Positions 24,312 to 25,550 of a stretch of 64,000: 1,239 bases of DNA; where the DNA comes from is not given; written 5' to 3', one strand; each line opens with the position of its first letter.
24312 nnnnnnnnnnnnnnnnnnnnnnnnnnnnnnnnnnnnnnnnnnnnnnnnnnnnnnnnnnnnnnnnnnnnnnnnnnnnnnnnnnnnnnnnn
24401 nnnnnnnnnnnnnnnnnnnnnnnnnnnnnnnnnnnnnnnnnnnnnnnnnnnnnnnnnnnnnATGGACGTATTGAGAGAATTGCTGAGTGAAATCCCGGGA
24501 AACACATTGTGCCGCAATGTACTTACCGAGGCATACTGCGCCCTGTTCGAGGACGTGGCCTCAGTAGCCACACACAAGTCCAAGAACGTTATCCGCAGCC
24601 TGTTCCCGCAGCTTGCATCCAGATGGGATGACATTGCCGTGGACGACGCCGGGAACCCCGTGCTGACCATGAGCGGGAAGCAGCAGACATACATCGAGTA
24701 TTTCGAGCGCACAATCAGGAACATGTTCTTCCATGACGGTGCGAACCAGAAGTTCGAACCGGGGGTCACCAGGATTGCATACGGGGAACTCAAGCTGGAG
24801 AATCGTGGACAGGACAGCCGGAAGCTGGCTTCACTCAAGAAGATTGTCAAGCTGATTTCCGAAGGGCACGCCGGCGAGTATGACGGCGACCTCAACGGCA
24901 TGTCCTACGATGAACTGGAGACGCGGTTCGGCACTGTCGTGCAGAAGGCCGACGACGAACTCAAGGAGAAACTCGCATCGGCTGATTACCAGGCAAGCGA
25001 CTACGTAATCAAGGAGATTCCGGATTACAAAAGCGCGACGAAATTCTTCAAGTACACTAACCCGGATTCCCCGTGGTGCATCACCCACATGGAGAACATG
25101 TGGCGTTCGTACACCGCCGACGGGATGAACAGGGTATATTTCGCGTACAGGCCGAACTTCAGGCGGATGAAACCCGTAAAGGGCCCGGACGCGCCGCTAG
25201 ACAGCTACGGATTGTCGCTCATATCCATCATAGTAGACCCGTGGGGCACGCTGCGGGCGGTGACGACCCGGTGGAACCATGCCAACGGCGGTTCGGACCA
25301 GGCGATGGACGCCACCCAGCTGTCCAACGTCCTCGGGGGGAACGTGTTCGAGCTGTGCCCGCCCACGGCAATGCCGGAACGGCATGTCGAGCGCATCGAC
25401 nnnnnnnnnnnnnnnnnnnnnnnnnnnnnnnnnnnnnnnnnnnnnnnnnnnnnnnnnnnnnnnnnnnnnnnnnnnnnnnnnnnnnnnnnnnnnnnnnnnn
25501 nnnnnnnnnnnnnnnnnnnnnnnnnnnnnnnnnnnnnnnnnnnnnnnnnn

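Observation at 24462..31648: Two paralogous FISUMP-domain proteins bracketing ligA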

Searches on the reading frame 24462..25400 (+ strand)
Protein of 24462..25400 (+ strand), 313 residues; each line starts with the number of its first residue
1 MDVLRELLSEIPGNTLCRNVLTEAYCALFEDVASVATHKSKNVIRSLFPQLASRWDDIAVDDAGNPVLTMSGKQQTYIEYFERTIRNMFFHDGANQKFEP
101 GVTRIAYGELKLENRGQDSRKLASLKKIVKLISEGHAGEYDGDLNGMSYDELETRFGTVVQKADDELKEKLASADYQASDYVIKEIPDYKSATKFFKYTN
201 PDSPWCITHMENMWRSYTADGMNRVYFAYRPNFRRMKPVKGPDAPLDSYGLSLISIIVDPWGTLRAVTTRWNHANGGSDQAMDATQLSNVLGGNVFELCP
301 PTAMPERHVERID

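Call 10: search_dna_similar(query=window:24462-25400:+, collection=phages, mode=protein)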
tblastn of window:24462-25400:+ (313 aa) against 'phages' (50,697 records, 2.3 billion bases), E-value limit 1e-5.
No match.

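Call 12: find_homologous_proteins(query=A1, max_evalue=0.001)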
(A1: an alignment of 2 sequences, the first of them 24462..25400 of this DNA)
Query A1 (2 sequences) (313 aa, profile of the alignment): 49 proteins with E <= 0.001 among 5676 candidates.
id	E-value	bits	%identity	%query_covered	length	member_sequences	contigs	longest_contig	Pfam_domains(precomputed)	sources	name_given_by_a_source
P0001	8.8e-160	550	92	100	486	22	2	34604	PF09603.16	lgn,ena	-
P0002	5.8e-141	488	79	100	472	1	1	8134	PF09603.16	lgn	-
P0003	7.0e-137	474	77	100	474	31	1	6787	PF09603.16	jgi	jgi:uncharacterized protein (TIGR02145 family)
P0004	2.6e-133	463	73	100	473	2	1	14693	PF09603.16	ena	-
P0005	2.2e-132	460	73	100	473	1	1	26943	PF09603.16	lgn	-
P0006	1.6e-131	457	73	100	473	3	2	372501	PF09603.16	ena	-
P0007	5.3e-130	452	73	99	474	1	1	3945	PF09603.16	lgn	-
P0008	5.0e-129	449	72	100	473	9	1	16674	PF09603.16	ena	-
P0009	1.6e-128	447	71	100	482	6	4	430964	PF09603.16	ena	-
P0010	2.5e-128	446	72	99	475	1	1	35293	PF09603.16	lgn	-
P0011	4.1e-125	436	74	93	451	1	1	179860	PF09603.16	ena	-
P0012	1.4e-124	434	70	100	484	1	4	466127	PF09603.16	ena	-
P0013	6.4e-123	428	68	98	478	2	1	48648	PF09603.16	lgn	-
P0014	3.7e-117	410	66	97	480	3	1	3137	PF09603.16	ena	-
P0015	3.2e-116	406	64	98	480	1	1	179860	PF09603.16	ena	-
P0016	7.8e-114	399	63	100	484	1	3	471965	PF09603.16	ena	-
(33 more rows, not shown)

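Call 18: find_encoding_contigs(protein=P0016, flank=10000, max_places=3)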
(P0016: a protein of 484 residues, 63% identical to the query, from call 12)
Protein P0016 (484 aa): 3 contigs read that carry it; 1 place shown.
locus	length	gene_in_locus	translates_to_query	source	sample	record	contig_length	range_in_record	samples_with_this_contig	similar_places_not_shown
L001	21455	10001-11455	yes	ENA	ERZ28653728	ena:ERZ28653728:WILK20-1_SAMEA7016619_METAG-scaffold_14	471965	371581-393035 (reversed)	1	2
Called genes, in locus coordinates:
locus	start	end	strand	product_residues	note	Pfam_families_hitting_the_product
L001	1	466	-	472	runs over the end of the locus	-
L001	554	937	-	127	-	-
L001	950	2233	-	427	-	-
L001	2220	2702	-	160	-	-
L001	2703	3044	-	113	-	-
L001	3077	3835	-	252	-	-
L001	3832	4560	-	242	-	-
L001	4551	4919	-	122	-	-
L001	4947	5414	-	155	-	-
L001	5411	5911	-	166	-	-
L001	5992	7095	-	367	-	PF07690:MFS_1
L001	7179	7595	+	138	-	-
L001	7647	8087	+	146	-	-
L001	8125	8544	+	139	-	-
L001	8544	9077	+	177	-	PF18907:DUF5662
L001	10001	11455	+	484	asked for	PF09603:Fib_succ_major (weak)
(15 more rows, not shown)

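Call 19: find_encoding_contigs(protein=P0009, flank=10000, max_places=3)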
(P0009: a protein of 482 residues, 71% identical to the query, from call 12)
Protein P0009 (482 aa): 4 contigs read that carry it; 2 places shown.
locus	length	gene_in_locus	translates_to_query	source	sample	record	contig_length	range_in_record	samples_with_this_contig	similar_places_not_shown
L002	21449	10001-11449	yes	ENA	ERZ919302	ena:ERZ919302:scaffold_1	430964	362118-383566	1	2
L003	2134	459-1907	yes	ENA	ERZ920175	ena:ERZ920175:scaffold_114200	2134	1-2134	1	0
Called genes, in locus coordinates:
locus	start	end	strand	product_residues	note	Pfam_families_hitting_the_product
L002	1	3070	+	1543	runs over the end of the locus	-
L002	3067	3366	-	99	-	-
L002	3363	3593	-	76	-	-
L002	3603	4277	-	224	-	-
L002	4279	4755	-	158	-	-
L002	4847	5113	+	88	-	-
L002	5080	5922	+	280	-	PF01435:Peptidase_M48 (faint), PF10463:Peptidase_U49 (weak)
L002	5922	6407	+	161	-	-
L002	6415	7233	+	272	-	-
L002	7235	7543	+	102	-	-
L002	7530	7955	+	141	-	-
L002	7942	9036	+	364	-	-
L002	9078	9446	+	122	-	-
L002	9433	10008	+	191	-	-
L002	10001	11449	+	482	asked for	PF09603:Fib_succ_major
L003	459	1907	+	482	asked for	PF09603:Fib_succ_major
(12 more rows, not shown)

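Call 33: predict_structure(alignment_id=A3)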
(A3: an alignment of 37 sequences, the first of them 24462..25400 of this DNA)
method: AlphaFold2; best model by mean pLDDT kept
length: 313 residues; sequences in the alignment: 37
mean_pLDDT: 86.3   pTM: 0.72
mean pLDDT of the five models: 86.3, 85.7, 83.9, 83.3, 82.7
residues with pLDDT >= 90: 175; 70-90: 94; 50-70: 41; < 50: 3
segments of 3 or more residues with pLDDT < 50: 311-313
pLDDT, mean of each block of 10 residues (from residue 1): 59 67 60 80 93 90 81 86 87 83 94 72 90 91 95 94 92 95 97 94 89 84 94 94 95 96 91 88 96 97 68 42
secondary structure, 60 per line:
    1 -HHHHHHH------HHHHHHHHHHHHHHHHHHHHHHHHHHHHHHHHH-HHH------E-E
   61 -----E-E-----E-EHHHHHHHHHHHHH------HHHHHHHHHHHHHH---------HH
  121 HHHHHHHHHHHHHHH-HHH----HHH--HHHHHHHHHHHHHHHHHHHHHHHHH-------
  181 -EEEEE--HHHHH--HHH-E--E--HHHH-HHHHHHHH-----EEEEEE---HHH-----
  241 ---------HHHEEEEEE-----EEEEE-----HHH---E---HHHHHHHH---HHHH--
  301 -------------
elements in order: H2-8 H15-47 H77-89 H96-109 H119-135 H149-173 E182-186 H189-193 H206-209 H211-218 E224-229 E253-258 E264-268 H284-291 H295-298

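Call 48: fold_search(model_id=the predicted structure, library=viral)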
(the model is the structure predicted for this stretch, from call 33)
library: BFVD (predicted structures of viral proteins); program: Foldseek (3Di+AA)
matches with E <= 10: 255; with E <= 0.001: 1
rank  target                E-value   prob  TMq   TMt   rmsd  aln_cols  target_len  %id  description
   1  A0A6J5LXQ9            2.0e-04  1.00  0.27  0.32  16.5       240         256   13  Uncharacterized protein [uncultured Caudovirales phage]
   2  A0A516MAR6            1.2e-03  0.92  0.24  0.11  17.1       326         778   14  (no name in the UniProt tables at hand)
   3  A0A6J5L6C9            1.7e-02  0.87  0.24  0.21  15.9       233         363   15  Uncharacterized protein [uncultured Caudovirales phage]
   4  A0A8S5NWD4            1.9e-02  0.66  0.22  0.17  15.1       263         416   15  PcfJ like protein [Siphoviridae sp. ctTnV63]
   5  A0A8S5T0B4            2.0e-02  0.57  0.17  0.10  17.4       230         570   11  Uncharacterized protein [Myoviridae sp. ctWb16]
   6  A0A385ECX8            2.1e-02  0.41  0.15  0.18  17.2       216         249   12  Uncharacterized protein [Caulobacter phage CcrBL9]
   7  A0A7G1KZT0            4.4e-02  0.20  0.18  0.16  18.0       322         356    8  (no name in the UniProt tables at hand)
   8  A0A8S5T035            5.2e-02  0.35  0.21  0.11  21.3       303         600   10  Uncharacterized protein [Myoviridae sp. ctWb16]
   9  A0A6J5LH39            5.5e-02  0.30  0.20  0.20  15.9       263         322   11  Uncharacterized protein [uncultured Caudovirales phage]
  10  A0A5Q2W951            6.5e-02  0.23  0.13  0.20  15.9       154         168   14  (no name in the UniProt tables at hand)
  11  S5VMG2                6.9e-02  0.14  0.14  0.12  18.3       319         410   14  Uncharacterized protein [Pseudomonas phage PaBG]
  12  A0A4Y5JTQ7            9.6e-02  0.28  0.20  0.14  14.6       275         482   15  Structural protein [Pseudomonas phage vB_PaeM_PA5oct]
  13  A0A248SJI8            1.4e-01  0.15  0.13  0.12  22.2       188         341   15  (no name in the UniProt tables at hand)
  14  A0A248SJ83            1.6e-01  0.63  0.23  0.14  18.3       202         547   10  (no name in the UniProt tables at hand)
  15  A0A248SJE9            1.6e-01  0.44  0.21  0.26  18.3       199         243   10  (no name in the UniProt tables at hand)
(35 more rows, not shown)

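Call 49: search_protein_representatives(alignment_id=A5)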
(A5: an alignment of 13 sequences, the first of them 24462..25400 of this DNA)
Query: 13 sequences, 372 profile positions. Proteins with E-value up to 0.001 (for the whole library): 1166; up to 1e-10: 873; up to 1e-30: 441. The best 150 are listed.
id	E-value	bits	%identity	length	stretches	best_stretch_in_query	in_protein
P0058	7.6e-183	624.4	-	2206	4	87-327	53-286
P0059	4.4e-173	592.3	-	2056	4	106-358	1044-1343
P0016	9.5e-144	495.8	-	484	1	1-358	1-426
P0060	4.2e-131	454.2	-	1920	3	83-316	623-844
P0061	2.8e-128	444.9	-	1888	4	106-355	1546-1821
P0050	9.0e-127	439.9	-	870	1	25-307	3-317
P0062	9.6e-122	423.4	-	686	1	25-304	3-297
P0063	2.9e-121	421.8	-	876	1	24-301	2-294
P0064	1.8e-120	419.2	-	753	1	24-297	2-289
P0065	2.4e-120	418.8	-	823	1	26-297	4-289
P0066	6.8e-119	414.0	-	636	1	25-306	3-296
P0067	2.5e-116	405.5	-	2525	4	31-305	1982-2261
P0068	2.9e-113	395.4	-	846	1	27-297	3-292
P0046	3.2e-112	392.0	-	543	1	21-358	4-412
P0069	7.3e-111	387.6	-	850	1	25-309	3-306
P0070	8.5e-109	380.8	-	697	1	22-365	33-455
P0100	3.9e-79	283.2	-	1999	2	85-370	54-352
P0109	7.3e-75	269.1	-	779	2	17-327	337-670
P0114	5.0e-68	246.6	-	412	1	9-232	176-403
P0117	2.4e-66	241.1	-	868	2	29-313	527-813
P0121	4.0e-63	230.5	-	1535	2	21-309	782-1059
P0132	9.7e-57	209.5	-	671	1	71-349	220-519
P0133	1.6e-56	208.8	-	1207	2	65-361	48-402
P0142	8.8e-52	193.1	-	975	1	60-306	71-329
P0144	3.4e-51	191.2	-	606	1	51-350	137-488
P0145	4.7e-51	190.8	-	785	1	38-307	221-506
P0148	1.5e-50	189.1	-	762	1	104-368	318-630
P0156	8.2e-50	186.7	-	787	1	88-350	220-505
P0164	6.2e-49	183.8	-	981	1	89-296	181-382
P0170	2.0e-48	182.1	-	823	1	9-368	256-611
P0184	2.9e-47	178.3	-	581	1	36-347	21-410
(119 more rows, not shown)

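Call 52: search_protein_families(library=pfam, alignment_id=A7, max_evalue=0.001)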
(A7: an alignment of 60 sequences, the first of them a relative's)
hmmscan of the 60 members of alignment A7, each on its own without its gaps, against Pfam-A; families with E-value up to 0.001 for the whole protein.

A. member 1, P0058 (2206 aa): 1 family
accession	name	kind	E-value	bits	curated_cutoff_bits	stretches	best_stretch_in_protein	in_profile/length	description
PF14903.11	WG_beta_rep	-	2.9e-72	238.7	25.6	5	854-886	3-35/35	WG containing repeat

B. families by the number of members that match (of 60 scanned): 17 families
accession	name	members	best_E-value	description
PF14903.11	WG_beta_rep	16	1.1e-103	WG containing repeat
PF09603.15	Fib_succ_major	5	2.5e-22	Fibrobacter succinogenes major domain (Fib_succ_major)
PF03861.19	ANTAR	3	6.1e-08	ANTAR domain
PF13306.12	LRR_5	2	2.4e-53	BspA type Leucine rich repeat region (6 copies)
PF18760.7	ART-PolyVal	2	9.8e-21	ADP-Ribosyltransferase in polyvalent proteins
PF07603.17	Lcl_C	2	3.4e-14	Lcl C-terminal domain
PF13855.12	LRR_8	2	5.1e-06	Leucine rich repeat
PF18823.6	InPase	1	3.2e-51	Inorganic Pyrophosphatase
PF00293.34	NUDIX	1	5.3e-10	NUDIX domain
PF00533.33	BRCT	1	6.6e-05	BRCA1 C Terminus (BRCT) domain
PF22893.2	ULD_2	1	0.00012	Ubiquitin-like domain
PF18877.6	SSSPR-51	1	0.00015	SSSPR-51 domain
PF21818.3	DUF6884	1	0.00034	Family of unknown function (DUF6884)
PF10382.14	ZGRF1-like_N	1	0.00036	DNA helicase ZGRF1-like, N-terminal domain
PF13154.11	DUF3991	1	0.00036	Protein of unknown function (DUF3991)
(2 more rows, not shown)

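Call 65: find_related_loci(query=A9, collection=genome_contigs, flank=6000)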
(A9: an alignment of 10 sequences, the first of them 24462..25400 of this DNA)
Query A9 (313 aa) in genome_contigs; peptide patterns used: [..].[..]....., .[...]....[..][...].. (x = any residue, [..] = any of these).
36 stretches matched a pattern, but none encodes a relative of the query by tblastn (E <= 1e-3).

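Call 66: find_related_loci(query=A9, collection=viral_contigs, flank=8000)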
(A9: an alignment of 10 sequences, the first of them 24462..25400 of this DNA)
Query A9 (313 aa) in viral_contigs; peptide patterns used: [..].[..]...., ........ (x = any residue, [..] = any of these).
92 stretches matched a pattern; 11 encode a relative of the query (tblastn E <= 1e-3); 11 distinct loci.
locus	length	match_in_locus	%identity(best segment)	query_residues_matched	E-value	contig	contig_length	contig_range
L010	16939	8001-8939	72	1-313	2e-158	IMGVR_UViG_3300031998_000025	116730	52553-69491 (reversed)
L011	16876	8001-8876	54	23-306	2e-98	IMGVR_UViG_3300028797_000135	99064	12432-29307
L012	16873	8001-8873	54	23-306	4e-98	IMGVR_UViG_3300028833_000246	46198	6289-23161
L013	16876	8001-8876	53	23-306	2e-96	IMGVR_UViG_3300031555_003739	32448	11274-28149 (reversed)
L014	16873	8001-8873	51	23-306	2e-92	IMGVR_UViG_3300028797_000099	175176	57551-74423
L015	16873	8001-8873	51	23-306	2e-92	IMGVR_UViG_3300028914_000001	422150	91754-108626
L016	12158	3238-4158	70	7-313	6e-155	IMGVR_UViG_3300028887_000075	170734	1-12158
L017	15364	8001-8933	39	1-301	5e-61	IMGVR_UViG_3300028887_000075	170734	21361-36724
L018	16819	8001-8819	34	40-306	3e-33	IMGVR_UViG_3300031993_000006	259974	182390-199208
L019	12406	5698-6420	27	85-300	1e-24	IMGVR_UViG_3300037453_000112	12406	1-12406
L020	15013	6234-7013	27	44-292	1e-24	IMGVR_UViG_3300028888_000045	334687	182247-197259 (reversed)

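Call 67: list_cluster_members(proteins=[P0058, P0059, P0067, P0070, P0100, P0109, P0121, P0133, P0184, P0142])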
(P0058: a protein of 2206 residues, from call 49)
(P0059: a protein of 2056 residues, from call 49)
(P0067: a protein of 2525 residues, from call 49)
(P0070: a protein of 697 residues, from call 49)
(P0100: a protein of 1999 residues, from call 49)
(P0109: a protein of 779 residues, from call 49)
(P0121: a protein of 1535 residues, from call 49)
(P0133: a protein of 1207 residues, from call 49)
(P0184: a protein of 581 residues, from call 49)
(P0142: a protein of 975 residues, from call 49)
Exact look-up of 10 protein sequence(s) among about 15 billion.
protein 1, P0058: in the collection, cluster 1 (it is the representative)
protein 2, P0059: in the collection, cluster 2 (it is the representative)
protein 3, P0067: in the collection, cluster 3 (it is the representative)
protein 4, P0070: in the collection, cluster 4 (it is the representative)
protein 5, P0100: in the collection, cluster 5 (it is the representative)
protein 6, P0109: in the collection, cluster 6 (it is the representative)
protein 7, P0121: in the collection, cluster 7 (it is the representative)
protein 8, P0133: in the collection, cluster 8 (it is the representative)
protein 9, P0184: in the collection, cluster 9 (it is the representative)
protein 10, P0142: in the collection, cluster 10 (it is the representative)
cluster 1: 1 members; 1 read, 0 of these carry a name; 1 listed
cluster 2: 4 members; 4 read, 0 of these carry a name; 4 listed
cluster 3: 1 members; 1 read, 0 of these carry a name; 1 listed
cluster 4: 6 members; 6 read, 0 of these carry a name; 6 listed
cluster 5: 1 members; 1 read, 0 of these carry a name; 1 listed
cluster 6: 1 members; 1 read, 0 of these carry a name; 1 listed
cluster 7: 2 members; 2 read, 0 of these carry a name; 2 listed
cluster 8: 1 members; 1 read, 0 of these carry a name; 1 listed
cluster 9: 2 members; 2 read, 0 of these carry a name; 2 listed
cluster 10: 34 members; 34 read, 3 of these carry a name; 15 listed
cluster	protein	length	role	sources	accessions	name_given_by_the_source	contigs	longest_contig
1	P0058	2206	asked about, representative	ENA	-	-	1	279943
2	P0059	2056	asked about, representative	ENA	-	-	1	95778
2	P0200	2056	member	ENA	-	-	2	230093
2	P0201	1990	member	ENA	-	-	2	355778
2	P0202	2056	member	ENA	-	-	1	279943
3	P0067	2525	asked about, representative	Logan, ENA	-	-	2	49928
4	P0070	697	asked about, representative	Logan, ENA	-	-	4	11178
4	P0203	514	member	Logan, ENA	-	-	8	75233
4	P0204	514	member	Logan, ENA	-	-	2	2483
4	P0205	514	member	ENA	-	-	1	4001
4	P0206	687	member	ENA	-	-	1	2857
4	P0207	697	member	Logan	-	-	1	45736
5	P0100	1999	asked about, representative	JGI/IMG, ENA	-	-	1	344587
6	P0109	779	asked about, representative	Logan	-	-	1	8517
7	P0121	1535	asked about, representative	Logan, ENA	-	-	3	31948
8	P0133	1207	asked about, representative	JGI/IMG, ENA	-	-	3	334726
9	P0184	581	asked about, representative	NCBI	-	-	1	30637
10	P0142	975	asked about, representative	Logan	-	-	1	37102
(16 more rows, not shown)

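Call 74: search_protein_families(library=pfam, proteins=[P0067, P0132, P0145, P0148, P0156, P0164, P0170, P0117, P0144, P0114], max_evalue=0.001)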
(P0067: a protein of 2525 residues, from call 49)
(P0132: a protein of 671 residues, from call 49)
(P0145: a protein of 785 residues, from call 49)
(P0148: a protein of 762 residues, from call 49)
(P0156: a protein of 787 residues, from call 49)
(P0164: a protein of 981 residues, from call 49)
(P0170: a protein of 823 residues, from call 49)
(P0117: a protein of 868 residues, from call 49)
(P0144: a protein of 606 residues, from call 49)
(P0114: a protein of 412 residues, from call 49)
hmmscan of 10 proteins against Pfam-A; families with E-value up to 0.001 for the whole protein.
P0067 (2525 aa): 0 families

P0132 (671 aa): 2 families
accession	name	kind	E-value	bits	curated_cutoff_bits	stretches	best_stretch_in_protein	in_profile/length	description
PF18823.6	InPase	-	3.2e-51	173.2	26.8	1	30-161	1-134/135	Inorganic Pyrophosphatase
PF14903.11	WG_beta_rep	-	4.5e-13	49.4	25.6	2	484-516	3-35/35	WG containing repeat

P0145 (785 aa): 3 families
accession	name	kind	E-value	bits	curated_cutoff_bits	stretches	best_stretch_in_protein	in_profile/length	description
PF13306.12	LRR_5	-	1.3e-45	154.9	27.7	2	495-608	1-112/127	BspA type Leucine rich repeat region (6 copies)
PF18760.7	ART-PolyVal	-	9.7e-20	72.2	31.2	1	30-210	1-138/140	ADP-Ribosyltransferase in polyvalent proteins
PF13855.12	LRR_8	-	5.1e-06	26.6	27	0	514-556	11-54/61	Leucine rich repeat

P0148 (762 aa): 1 family
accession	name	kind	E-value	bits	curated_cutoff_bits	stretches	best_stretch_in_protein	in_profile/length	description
PF14903.11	WG_beta_rep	-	1.4e-14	54.2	25.6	0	622-654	3-34/35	WG containing repeat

P0156 (787 aa): 2 families
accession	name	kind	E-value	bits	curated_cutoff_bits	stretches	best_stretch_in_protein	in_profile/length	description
PF14903.11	WG_beta_rep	-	4.4e-15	55.8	25.6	0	547-567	15-35/35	WG containing repeat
PF00293.34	NUDIX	-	5.3e-10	39.9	21.1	1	650-714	3-63/134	NUDIX domain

P0164 (981 aa): 2 families
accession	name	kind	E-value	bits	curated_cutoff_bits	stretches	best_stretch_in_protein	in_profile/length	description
PF13306.12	LRR_5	-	2.4e-53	179.8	27.7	2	407-521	15-127/127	BspA type Leucine rich repeat region (6 copies)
PF13855.12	LRR_8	-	5.5e-05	23.3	27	0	481-523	11-54/61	Leucine rich repeat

P0170 (823 aa): 0 families

P0117 (868 aa): 0 families

P0144 (606 aa): 1 family
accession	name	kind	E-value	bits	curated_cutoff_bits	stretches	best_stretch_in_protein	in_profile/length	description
PF14903.11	WG_beta_rep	-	9.7e-19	67.5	25.6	1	484-515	4-34/35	WG containing repeat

P0114 (412 aa): 0 families

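Call 89: search_dna_similar(query=P0184, collection=phages, mode=protein, max_evalue=0.001)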
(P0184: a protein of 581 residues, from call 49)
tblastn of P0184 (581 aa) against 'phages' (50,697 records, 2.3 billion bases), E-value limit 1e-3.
Records with a match: 2; places in all: 3; records where one place covers at least 80% of the query: 0.
Best place of each record, by identity: <60% 2.
By first word of the organism name: Clostridioides 2.
By host as written in the record: Clostridioides sp. ES-S-0107-01 1; Clostridioides sp. ES-S-0173-01 1.
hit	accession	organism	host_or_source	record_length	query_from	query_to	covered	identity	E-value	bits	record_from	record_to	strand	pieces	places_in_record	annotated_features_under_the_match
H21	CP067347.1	Clostridioides phage ES-S-0107-01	Clostridioides sp. ES-S-0107-01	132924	316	418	18%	29.1%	4e-4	49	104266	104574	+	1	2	record has no annotation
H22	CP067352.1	Clostridioides phage ES-S-0173-01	Clostridioides sp. ES-S-0173-01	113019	328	418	16%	31.9%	2e-5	54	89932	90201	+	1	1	record has no annotation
